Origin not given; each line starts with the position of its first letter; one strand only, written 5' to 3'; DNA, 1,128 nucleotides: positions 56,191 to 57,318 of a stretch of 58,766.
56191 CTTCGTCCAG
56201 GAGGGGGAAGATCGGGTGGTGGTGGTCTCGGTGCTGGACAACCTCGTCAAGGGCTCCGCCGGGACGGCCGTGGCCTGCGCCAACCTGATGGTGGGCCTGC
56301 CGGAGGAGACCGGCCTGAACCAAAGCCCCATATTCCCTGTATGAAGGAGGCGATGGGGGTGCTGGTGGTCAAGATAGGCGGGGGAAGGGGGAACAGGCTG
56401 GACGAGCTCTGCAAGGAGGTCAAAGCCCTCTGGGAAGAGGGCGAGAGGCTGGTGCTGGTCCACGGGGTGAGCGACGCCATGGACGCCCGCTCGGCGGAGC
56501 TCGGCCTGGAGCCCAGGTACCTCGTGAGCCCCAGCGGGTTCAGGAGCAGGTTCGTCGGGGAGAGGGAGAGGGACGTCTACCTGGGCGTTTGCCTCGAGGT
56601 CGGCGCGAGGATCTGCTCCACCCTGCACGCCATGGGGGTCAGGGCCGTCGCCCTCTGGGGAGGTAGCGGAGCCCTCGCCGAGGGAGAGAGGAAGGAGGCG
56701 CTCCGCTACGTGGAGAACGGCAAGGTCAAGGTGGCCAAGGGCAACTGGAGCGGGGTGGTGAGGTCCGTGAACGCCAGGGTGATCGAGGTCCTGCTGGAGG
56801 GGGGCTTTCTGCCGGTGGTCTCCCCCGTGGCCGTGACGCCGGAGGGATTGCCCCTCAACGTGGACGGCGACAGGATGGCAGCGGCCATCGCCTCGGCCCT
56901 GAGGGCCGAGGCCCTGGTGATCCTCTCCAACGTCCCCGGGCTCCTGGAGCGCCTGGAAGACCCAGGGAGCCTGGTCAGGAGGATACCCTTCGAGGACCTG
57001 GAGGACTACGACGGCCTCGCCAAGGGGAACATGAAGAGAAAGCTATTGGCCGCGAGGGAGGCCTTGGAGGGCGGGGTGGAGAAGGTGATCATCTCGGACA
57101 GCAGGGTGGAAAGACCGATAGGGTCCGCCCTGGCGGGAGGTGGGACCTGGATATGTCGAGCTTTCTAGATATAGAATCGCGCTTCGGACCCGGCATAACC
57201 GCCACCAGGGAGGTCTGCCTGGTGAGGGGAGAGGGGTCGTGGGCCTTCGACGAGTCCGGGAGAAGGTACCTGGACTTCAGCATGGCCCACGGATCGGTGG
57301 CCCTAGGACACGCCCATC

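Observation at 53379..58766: Atypical amino-group-carrier operon: lysW, pseudo-lysX, citrate-synthase-fold gene, lysYZJK (best candidate for an undescribed system)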

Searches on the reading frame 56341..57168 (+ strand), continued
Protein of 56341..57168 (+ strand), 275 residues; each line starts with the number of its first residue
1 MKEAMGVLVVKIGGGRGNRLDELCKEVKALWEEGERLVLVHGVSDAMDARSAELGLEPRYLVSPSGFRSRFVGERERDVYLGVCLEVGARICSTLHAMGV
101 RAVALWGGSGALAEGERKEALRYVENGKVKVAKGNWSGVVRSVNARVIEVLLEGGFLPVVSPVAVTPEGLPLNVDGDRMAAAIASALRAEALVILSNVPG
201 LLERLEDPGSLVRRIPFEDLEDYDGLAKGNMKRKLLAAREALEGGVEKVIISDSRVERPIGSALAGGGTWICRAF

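Call 77: find_encoding_contigs(protein=P0138, flank=10000, max_places=1)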
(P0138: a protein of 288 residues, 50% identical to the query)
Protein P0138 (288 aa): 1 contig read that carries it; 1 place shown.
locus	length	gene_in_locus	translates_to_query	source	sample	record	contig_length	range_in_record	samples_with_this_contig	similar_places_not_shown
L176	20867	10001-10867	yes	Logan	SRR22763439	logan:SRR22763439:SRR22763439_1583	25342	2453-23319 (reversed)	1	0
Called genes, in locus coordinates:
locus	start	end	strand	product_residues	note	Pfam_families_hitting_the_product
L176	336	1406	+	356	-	PF03060:NMO, PF00478:IMPDH (faint)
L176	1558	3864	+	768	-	PF21088:MS_channel_1st (weak), PF00924:MS_channel_2nd, PF21082:MS_channel_3rd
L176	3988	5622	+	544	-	PF02690:Na_Pi_cotrans, PF01895:PhoU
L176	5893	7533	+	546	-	PF02690:Na_Pi_cotrans, PF01895:PhoU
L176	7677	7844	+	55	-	PF21344:Zn_ribbon_LysW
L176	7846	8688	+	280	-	PF22626:LysX_preATP_grasp, PF08443:RimK, PF02955:GSH-S_ATP (weak)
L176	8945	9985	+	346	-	PF01118:Semialdhyde_dh, PF02774:Semialdhyde_dhC (weak), PF22698:Semialdhyde_dhC_1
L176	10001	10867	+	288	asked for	PF00696:AA_kinase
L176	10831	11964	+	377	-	PF00202:Aminotran_3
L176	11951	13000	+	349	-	PF01546:Peptidase_M20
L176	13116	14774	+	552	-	PF01546:Peptidase_M20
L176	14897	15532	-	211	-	PF13489:Methyltransf_23, PF13847:Methyltransf_31 (weak), PF01209:Ubie_methyltran (weak), PF08241:Methyltransf_11, PF08242:Methyltransf_12, PF13649:Methyltransf_25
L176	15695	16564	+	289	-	PF01063:Aminotran_4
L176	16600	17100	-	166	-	PF04308:RNaseH_like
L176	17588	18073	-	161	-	PF07963:N_methyl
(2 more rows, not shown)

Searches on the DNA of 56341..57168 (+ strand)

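Call 28: search_rna_families(sources=[L011, L012], threshold=evalue, max_evalue=0.001, show_alignments=3)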
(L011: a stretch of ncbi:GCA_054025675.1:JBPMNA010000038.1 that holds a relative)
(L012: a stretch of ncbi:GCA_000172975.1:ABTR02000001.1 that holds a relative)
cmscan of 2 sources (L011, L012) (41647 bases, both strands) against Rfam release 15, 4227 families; matches with E-value up to 0.001: 1.
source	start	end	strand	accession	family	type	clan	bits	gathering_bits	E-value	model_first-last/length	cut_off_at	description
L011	7549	7835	+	RF00230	T-box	Cis-reg; leader;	-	50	93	3.7e-08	1-219/219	no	T-box leader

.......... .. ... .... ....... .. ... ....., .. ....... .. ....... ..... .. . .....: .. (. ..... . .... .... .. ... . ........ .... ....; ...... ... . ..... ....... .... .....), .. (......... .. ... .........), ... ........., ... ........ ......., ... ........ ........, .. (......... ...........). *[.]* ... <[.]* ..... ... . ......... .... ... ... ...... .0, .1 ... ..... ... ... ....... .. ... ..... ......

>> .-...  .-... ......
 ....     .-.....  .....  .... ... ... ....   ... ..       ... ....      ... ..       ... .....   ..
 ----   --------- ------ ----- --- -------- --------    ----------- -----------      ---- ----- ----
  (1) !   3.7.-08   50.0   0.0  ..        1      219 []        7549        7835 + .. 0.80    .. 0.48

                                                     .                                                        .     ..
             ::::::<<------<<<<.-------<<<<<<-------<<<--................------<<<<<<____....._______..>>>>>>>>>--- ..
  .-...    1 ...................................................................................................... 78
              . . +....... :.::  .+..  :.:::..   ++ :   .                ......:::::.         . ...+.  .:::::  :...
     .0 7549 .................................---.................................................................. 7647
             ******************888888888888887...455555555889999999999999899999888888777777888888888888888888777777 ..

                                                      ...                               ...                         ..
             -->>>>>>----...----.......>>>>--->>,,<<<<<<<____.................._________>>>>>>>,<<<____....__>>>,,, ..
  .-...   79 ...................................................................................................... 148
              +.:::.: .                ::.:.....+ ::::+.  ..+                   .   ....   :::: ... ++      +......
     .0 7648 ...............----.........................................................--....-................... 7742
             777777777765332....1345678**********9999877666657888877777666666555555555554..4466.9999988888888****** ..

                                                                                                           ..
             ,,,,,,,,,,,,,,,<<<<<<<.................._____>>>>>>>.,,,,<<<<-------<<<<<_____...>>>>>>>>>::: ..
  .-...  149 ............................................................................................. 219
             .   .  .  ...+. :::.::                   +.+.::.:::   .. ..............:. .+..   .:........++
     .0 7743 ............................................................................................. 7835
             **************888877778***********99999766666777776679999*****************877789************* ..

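Call 79: search_rna_families(source=L174, start=440, end=900, threshold=evalue, max_evalue=1, show_alignments=1)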
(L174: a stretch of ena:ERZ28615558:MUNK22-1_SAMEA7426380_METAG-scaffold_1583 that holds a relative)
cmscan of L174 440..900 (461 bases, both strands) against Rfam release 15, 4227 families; matches with E-value up to 1: 0.
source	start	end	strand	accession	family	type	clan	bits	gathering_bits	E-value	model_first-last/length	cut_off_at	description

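Call 82: search_rna_families(sources=[L013, L024, L051, L057, L046], threshold=evalue, max_evalue=0.001)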
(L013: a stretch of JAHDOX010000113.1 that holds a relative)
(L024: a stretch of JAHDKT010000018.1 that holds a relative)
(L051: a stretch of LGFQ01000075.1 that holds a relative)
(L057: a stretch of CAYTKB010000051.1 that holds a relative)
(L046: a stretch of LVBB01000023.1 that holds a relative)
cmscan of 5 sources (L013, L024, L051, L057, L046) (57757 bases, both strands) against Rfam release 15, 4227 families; matches with E-value up to 0.001: 3.
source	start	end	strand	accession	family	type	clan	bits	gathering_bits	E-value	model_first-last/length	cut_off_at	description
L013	1984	2224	+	RF00230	T-box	Cis-reg; leader;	-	72.5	93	8.2e-14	1-219/219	no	T-box leader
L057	5661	5896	+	RF00230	T-box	Cis-reg; leader;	-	59.6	93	1.7e-10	1-219/219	no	T-box leader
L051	3014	3249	+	RF00230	T-box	Cis-reg; leader;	-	58.4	93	3.6e-10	1-219/219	no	T-box leader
